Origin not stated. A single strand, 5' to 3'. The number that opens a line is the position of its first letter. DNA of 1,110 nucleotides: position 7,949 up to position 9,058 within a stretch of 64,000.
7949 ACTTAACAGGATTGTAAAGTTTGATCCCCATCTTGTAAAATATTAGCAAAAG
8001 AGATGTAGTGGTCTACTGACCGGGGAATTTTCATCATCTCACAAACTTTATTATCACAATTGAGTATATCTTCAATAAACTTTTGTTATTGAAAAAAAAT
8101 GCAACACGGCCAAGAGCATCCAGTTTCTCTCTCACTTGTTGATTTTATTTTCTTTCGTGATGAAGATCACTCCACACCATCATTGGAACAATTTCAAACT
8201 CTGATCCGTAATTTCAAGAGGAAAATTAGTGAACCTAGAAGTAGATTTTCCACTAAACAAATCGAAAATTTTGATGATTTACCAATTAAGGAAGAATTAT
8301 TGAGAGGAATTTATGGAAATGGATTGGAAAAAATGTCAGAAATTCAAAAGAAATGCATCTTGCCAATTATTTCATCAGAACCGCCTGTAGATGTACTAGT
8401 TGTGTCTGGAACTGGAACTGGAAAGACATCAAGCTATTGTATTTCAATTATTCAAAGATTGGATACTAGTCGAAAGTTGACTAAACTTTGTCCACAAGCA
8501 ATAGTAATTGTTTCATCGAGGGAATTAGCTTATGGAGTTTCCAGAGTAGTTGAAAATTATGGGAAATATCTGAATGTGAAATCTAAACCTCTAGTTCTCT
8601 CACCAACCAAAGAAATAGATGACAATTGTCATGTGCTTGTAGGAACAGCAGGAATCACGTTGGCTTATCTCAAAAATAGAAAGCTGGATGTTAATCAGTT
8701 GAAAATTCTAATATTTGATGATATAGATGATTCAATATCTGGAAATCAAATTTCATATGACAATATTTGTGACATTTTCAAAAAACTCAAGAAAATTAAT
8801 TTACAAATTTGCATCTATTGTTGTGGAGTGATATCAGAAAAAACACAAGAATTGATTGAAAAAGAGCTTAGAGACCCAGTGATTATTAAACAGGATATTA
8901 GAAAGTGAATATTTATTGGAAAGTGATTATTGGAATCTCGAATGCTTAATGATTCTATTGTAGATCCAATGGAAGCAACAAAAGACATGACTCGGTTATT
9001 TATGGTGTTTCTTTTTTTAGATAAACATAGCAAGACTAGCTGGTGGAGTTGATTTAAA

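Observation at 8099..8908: Half eIF4A: DEAD-box N-domain only, with DEAD->DDID and SAT->CCG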

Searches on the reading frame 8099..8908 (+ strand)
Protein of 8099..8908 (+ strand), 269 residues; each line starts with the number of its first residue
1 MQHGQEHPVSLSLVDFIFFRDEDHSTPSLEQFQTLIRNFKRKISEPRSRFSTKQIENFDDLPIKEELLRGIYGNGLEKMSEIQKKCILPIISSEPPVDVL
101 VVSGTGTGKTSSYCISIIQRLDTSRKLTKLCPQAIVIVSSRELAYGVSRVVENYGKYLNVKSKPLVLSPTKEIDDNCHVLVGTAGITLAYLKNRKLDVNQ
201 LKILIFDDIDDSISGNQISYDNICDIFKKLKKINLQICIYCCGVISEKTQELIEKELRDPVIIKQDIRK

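Call 4: search_protein_families(library=pfam, proteins=[window:8099-8908:+], max_evalue=0.1)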
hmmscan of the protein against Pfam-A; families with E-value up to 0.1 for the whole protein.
window:8099-8908:+ (269 aa): 4 families
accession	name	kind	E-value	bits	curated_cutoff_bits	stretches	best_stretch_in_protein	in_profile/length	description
PF00270.35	DEAD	-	6.2e-20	72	26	1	81-228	2-146/167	DEAD/DEAH box helicase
PF04851.21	ResIII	-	1.7e-08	35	22.5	1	80-235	5-158/164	Type III restriction enzyme, res subunit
PF05621.17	TniB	-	0.021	14.7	22.4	1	194-245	113-163/189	Bacterial TniB protein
PF20782.3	TssR_VWA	-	0.082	12.4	25.7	0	212-235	27-50/304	TssR protein VWA domain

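Call 5: search_solved_structures(query=window:8099-8908:+, max_evalue=0.01, show_alignments=3)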
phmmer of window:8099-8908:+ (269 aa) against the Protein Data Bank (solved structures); distinct sequences matched with E-value up to 0.01: 128 (the best 60 are shown).
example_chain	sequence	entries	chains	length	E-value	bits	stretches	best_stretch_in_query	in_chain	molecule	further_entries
5zbz_A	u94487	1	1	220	1.4e-27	99.9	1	54-263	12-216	Eukaryotic initiation factor 4A-I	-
2g9n_A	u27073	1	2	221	1.5e-27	99.9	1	54-263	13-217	Eukaryotic initiation factor 4A-I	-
7ddx_B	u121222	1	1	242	1.8e-27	99.6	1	54-263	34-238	Eukaryotic initiation factor 4A-I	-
5zc9_A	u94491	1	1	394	4.3e-27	98.4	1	54-263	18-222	Eukaryotic initiation factor 4A-I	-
6xki_A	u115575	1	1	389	4.4e-27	98.4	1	54-263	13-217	Eukaryotic initiation factor 4A-I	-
9dts_A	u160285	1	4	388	4.4e-27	98.4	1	54-263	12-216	Eukaryotic initiation factor 4A-I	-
2zu6_A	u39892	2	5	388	4.4e-27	98.4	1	54-263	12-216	Eukaryotic initiation factor 4A-I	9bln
6zmw_j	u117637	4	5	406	4.5e-27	98.3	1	54-263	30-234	Eukaryotic initiation factor 4A-I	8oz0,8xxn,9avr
7ppz_B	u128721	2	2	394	4.5e-27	98.3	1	54-263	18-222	Eukaryotic initiation factor 4A-I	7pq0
3eiq_A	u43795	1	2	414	4.7e-27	98.3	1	54-263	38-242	Eukaryotic initiation factor 4A-I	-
8huj_A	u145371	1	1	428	5.1e-27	98.1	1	54-263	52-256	Eukaryotic initiation factor 4A-I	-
3bor_A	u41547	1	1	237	1.1e-26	97.1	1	54-263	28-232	Human initiation factor 4A-II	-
1qva_A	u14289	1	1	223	2e-24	89.6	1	53-262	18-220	INITIATION FACTOR 4A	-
1qde_A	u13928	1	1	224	2.3e-24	89.4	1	53-263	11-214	TRANSLATION INITIATION FACTOR 4A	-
2vso_A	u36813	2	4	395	6.9e-24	87.9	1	53-263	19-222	ATP-DEPENDENT RNA HELICASE EIF4A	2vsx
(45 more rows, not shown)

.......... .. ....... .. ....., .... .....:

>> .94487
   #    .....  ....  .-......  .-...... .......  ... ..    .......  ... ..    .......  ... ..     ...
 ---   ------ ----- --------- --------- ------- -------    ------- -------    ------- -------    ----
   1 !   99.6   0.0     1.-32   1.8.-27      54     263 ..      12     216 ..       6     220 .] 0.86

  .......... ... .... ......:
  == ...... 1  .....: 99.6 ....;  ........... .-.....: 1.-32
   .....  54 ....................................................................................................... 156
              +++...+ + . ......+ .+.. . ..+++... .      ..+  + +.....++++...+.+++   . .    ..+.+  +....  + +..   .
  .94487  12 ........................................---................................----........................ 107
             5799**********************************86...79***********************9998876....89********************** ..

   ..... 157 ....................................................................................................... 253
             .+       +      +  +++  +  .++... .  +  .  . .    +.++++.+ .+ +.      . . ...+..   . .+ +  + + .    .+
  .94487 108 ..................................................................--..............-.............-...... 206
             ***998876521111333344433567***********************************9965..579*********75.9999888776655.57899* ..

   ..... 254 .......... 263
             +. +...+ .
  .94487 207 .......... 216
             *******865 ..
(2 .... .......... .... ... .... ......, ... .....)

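Call 6: find_homologous_proteins(query=window:8099-8908:+, max_evalue=0.00001)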
Query window:8099-8908:+ (269 aa): 2223 proteins with E <= 0.00001 among 3573 candidates; the best 120 are listed.
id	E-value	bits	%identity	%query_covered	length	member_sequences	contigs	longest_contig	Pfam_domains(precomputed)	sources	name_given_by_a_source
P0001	1.8e-44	170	43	83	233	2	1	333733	PF00270.36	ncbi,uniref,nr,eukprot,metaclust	ncbi:predicted protein [Naegleria gruberi]|uniref:ATP-dependent RNA helicase n=1 Tax=Naegleria grube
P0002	3.6e-27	113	34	79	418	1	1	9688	PF00270.36,PF00271.38,PF04851.22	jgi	-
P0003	5.1e-27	113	35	83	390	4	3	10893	PF00270.36,PF00271.38,PF04851.22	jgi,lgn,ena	-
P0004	5.9e-27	113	34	82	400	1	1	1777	PF00270.36,PF00271.38,PF04851.22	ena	-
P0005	8.3e-27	112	34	79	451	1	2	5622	PF00270.36,PF00271.38,PF04851.22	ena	-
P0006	9.1e-27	112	34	77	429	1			PF00270.36,PF00271.38,PF04851.22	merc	-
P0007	9.9e-27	112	35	78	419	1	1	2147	PF00270.36,PF00271.38,PF04851.22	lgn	-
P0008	4.7e-26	110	34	77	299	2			PF00270.36,PF04851.22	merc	-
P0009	5.2e-26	110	35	77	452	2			PF00270.36,PF00271.38,PF04851.22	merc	-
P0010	1.1e-25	109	37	77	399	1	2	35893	PF00270.36,PF00271.38,PF04851.22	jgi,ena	-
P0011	1.4e-25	108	35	77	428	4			PF00270.36,PF00271.38,PF04851.22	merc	-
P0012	1.5e-25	108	35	78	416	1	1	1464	PF00270.36,PF00271.38,PF04851.22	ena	-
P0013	1.7e-25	108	34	77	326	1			PF00270.36,PF04851.22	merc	-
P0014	2.0e-25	108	36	78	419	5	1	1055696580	PF00270.36,PF00271.38,PF04851.22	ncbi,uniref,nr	ncbi:eukaryotic initiation factor 4A-I isoform X2 [Schistocerca gregaria]|uniref:Eukaryotic initiati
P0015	2.8e-25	107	33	77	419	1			PF00270.36,PF00271.38,PF04851.22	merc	-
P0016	2.9e-25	107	36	69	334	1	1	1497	PF00270.36,PF04851.22,PF25390.2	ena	-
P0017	3.2e-25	107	35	78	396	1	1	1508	PF00270.36,PF00271.38,PF04851.22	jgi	-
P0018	3.2e-25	107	35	78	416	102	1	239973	PF00270.36,PF00271.38,PF04851.22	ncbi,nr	ncbi:translation initiation factor eIF4A [Microbotryomycetes sp. JL201]|nr:translation initiation fa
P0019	4.0e-25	107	34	77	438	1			PF00270.36,PF00271.38,PF04851.22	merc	-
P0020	4.1e-25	107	35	77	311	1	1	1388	PF00270.36,PF00271.38,PF04851.22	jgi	-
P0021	4.7e-25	107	32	77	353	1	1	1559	PF00270.36,PF00271.38,PF04851.22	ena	-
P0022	5.3e-25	106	34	77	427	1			PF00270.36,PF00271.38,PF04851.22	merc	-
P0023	5.4e-25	106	34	77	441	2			PF00270.36,PF00271.38,PF04851.22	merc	-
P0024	5.5e-25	106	33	77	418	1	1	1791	PF00270.36,PF00271.38,PF04851.22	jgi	-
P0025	5.6e-25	106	34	77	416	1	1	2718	PF00270.36,PF00271.38,PF04851.22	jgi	-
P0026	5.7e-25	106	34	77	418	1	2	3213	PF00270.36,PF00271.38,PF04851.22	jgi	-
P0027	5.9e-25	106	34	77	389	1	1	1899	PF00270.36,PF00271.38,PF04851.22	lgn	-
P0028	6.0e-25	106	36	77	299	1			PF00270.36,PF04851.22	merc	-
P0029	6.1e-25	106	34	77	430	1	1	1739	PF00270.36,PF00271.38,PF04851.22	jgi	-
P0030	6.1e-25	106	34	77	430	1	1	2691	PF00270.36,PF00271.38,PF04851.22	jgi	-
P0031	6.2e-25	106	33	77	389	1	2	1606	PF00270.36,PF00271.38,PF04851.22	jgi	-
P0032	6.6e-25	106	33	77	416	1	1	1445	PF00270.36,PF00271.38,PF04851.22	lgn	-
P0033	7.4e-25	106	33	77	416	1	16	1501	PF00270.36,PF00271.38,PF04851.22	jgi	jgi:translation initiation factor 4A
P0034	7.5e-25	106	35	77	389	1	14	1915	PF00270.36,PF00271.38,PF04851.22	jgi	-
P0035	7.6e-25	106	33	78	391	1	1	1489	PF00270.36,PF00271.38,PF04851.22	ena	-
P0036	7.9e-25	106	34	77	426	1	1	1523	PF00270.36,PF00271.38,PF04851.22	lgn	-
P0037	7.9e-25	106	34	77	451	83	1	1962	PF00270.36,PF00271.38,PF04851.22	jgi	-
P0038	8.0e-25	106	33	77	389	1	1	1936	PF00270.36,PF00271.38,PF04851.22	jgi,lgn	-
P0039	8.4e-25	106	33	77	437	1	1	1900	PF00270.36,PF00271.38,PF04851.22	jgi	-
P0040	8.4e-25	106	33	77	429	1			PF00270.36,PF00271.38,PF04851.22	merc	-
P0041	9.1e-25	106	34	77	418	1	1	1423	PF00270.36,PF00271.38,PF04851.22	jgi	-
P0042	1.0e-24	105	33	77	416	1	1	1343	PF00270.36,PF00271.38,PF04851.22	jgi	-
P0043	1.0e-24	105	35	77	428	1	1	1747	PF00270.36,PF00271.38,PF04851.22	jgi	-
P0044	1.0e-24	105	33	77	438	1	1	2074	PF00270.36,PF00271.38,PF04851.22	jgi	-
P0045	1.0e-24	105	33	77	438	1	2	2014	PF00270.36,PF00271.38,PF04851.22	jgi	-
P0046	1.1e-24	105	34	77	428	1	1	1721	PF00270.36,PF00271.38,PF04851.22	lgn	-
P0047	1.1e-24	105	36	78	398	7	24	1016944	PF00270.36,PF00271.38,PF04851.22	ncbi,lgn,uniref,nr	ncbi:ATP-dependent RNA helicase FAL1 [Lachancea thermotolerans]|uniref:ATP-dependent RNA helicase FA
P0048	1.1e-24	105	33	77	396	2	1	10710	PF00270.36,PF00271.38,PF04851.22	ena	-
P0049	1.2e-24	105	33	77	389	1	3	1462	PF00270.36,PF00271.38,PF04851.22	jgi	-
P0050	1.3e-24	105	33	77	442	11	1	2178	PF00270.36,PF00271.38,PF04851.22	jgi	-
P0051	1.3e-24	105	32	77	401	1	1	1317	PF00270.36,PF00271.38,PF04851.22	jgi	-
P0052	1.3e-24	105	34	77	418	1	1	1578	PF00270.36,PF00271.38,PF04851.22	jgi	-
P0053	1.4e-24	105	32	77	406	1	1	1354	PF00270.36,PF00271.38,PF04851.22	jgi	-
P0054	1.4e-24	105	33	77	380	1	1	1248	PF00270.36,PF00271.38,PF04851.22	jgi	-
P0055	1.4e-24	105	33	77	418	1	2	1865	PF00270.36,PF00271.38,PF04851.22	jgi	-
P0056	1.4e-24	105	33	77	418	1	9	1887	PF00270.36,PF00271.38,PF04851.22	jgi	-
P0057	1.4e-24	105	32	77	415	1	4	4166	PF00270.36,PF00271.38,PF04851.22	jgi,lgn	-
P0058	1.4e-24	105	32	77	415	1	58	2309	PF00270.36,PF00271.38,PF04851.22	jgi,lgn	-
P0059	1.4e-24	105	32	77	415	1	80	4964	PF00270.36,PF00271.38,PF04851.22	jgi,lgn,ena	-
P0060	1.5e-24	105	32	77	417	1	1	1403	PF00270.36,PF00271.38,PF04851.22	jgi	-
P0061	1.5e-24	105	32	77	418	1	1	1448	PF00270.36,PF00271.38,PF04851.22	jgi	-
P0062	1.5e-24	105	33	77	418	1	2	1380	PF00270.36,PF00271.38,PF04851.22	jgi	-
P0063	1.5e-24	105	33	77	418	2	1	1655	PF00270.36,PF00271.38,PF04851.22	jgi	-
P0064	1.5e-24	105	33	77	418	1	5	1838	PF00270.36,PF00271.38,PF04851.22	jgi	-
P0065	1.6e-24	105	32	77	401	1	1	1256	PF00270.36,PF00271.38,PF04851.22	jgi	-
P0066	1.6e-24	105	34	80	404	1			PF00270.36,PF00271.38,PF04851.22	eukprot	eukprot:NODE_325_length_1637_cov_92.669536_g293_i0.p1 GENE.NODE_325_length_1637_cov_92.669536_g293_i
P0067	1.7e-24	105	32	77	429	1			PF00270.36,PF00271.38,PF04851.22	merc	-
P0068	1.7e-24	105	32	77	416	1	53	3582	PF00270.36,PF00271.38,PF04851.22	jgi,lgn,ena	-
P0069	1.7e-24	105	33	77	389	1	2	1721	PF00270.36,PF00271.38,PF04851.22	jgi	-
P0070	1.8e-24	105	35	79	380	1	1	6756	PF00270.36,PF00271.38,PF04851.22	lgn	-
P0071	1.8e-24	105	35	77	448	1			PF00270.36,PF00271.38,PF04851.22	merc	-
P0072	1.9e-24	105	32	77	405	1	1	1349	PF00270.36,PF00271.38,PF04851.22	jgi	-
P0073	1.9e-24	105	34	77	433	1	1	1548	PF00270.36,PF00271.38,PF04851.22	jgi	jgi:translation initiation factor 4A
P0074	2.0e-24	105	32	77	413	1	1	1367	PF00270.36,PF00271.38,PF04851.22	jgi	-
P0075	2.0e-24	104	32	77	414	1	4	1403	PF00270.36,PF00271.38,PF04851.22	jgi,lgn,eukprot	eukprot:TRINITY_DN1058_c0_g1_i5.p1 TRINITY_DN1058_c0_g1~~TRINITY_DN1058_c0_g1_i5.p1 ORF type:complet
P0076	2.0e-24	104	34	77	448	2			PF00270.36,PF00271.38,PF04851.22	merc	-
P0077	2.0e-24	104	34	77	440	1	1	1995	PF00270.36,PF00271.38,PF04851.22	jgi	jgi:translation initiation factor 4A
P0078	2.0e-24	104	32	77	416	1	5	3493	PF00270.36,PF00271.38,PF04851.22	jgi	-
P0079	2.1e-24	104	34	77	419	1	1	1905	PF00270.36,PF00271.38,PF04851.22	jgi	-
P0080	2.1e-24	104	33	77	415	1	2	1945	PF00270.36,PF00271.38,PF04851.22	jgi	-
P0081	2.1e-24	104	33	77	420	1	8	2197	PF00270.36,PF00271.38,PF04851.22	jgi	-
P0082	2.1e-24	104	34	77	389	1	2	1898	PF00270.36,PF00271.38,PF04851.22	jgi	jgi:translation initiation factor 4A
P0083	2.2e-24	104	33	77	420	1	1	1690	PF00270.36,PF00271.38,PF04851.22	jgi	-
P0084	2.2e-24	104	33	77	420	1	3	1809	PF00270.36,PF00271.38,PF04851.22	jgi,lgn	-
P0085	2.2e-24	104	32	77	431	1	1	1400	PF00270.36,PF00271.38,PF04851.22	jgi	-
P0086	2.2e-24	104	33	77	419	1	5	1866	PF00270.36,PF00271.38,PF04851.22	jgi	-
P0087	2.2e-24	104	33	77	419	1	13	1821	PF00270.36,PF00271.38,PF04851.22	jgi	-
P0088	2.2e-24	104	33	77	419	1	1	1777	PF00270.36,PF00271.38,PF04851.22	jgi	-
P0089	2.2e-24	104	33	77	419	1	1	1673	PF00270.36,PF00271.38,PF04851.22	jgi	-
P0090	2.2e-24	104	33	77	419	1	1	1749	PF00270.36,PF00271.38,PF04851.22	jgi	-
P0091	2.3e-24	104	33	77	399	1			PF00270.36,PF00271.38,PF04851.22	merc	-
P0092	2.3e-24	104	35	79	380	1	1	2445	PF00270.36,PF00271.38,PF04851.22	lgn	-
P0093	2.5e-24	104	34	77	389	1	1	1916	PF00270.36,PF00271.38,PF04851.22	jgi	-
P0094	2.5e-24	104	34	77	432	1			PF00270.36,PF00271.38,PF04851.22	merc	-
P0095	2.6e-24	104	34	78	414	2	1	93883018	PF00270.36,PF00271.38,PF04851.22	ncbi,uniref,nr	ncbi:eukaryotic initiation factor 4A-I isoform X2 [Parasteatoda tepidariorum]|uniref:eukaryotic init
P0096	2.7e-24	104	34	77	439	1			PF00270.36,PF00271.38,PF04851.22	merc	-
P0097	2.8e-24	104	40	60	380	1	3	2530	PF00270.36,PF00271.38,PF04851.22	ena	-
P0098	2.8e-24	104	32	77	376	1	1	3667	PF00270.36,PF00271.38,PF04851.22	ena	-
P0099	2.8e-24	104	32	77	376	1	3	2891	PF00270.36,PF00271.38,PF04851.22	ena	-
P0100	2.9e-24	104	34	77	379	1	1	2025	PF00270.36,PF00271.38,PF04851.22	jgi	-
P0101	2.9e-24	104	34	77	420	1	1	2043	PF00270.36,PF00271.38,PF04851.22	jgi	-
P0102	2.9e-24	104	33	77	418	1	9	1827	PF00270.36,PF00271.38,PF04851.22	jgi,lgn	-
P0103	2.9e-24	104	34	77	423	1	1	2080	PF00270.36,PF00271.38,PF04851.22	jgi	-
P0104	2.9e-24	104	34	77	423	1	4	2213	PF00270.36,PF00271.38,PF04851.22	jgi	-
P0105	2.9e-24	104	33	77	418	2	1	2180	PF00270.36,PF00271.38,PF04851.22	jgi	-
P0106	3.0e-24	104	32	77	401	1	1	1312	PF00270.36,PF00271.38,PF04851.22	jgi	-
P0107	3.0e-24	104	34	77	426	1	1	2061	PF00270.36,PF00271.38,PF04851.22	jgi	-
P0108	3.0e-24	104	34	77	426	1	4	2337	PF00270.36,PF00271.38,PF04851.22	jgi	-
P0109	3.0e-24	104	34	77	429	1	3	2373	PF00270.36,PF00271.38,PF04851.22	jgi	-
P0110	3.1e-24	104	34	77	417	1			PF00270.36,PF00271.38,PF04851.22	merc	-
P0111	3.1e-24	104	34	77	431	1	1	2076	PF00270.36,PF00271.38,PF04851.22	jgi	-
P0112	3.1e-24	104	33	77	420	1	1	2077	PF00270.36,PF00271.38,PF04851.22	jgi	-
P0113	3.1e-24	104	33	77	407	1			PF00270.36,PF00271.38,PF04851.22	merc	-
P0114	3.3e-24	104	33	79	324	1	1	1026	PF00270.36,PF13245.13,PF00271.38,PF04851.22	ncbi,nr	ncbi:DEAD/DEAH box helicase, partial [Aeromonas veronii]|nr:DEAD/DEAH box helicase [Aeromonas veroni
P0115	3.4e-24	104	33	77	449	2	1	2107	PF00270.36,PF00271.38,PF04851.22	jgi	jgi:translation initiation factor 4A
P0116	3.4e-24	104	32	77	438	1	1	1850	PF00270.36,PF00271.38,PF04851.22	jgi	-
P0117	3.5e-24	104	33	77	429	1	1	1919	PF00270.36,PF00271.38,PF04851.22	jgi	-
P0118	3.5e-24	104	32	77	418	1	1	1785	PF00270.36,PF00271.38,PF04851.22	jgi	-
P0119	3.5e-24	104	32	77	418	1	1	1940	PF00270.36,PF00271.38,PF04851.22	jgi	-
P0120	3.6e-24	104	33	77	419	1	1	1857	PF00270.36,PF00271.38,PF04851.22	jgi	-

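Call 8: find_encoding_contigs(protein=P0001, flank=10000, max_places=4)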
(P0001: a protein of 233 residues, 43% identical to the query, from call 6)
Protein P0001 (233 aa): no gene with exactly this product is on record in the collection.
